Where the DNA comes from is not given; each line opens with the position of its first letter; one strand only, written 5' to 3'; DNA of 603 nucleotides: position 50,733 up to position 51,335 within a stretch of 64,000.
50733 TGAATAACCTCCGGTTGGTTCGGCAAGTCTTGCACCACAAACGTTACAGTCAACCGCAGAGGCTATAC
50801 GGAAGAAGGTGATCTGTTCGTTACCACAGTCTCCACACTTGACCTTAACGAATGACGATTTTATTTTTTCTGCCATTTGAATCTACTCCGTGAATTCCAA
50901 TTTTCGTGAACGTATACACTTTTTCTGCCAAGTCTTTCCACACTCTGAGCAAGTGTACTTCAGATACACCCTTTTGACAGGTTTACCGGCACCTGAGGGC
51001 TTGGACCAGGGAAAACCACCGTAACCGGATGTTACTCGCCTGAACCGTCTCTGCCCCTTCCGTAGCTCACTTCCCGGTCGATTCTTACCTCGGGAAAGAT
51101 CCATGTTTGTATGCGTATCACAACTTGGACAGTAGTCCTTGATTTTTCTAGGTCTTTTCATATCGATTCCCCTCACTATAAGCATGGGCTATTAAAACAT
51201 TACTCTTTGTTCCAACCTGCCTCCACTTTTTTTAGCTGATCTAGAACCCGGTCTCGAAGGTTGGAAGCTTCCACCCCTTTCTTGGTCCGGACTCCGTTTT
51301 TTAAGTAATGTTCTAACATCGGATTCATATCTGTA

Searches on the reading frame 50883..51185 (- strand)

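Call 69: search_protein_families(library=pfam, proteins=[window:50883-51185:-], max_evalue=0.001)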
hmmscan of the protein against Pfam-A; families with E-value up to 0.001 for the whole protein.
window:50883-51185:- (100 aa): 2 families
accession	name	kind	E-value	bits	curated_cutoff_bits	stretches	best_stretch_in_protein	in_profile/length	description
PF00935.25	Ribosomal_L44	-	1.4e-20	73.8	25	1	24-99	1-76/76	Ribosomal protein L44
PF07754.17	HVO_2753_ZBP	-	0.00063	19.9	33.2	0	74-97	14-37/46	Small zinc finger protein HVO_2753-like, Zn-binding pocket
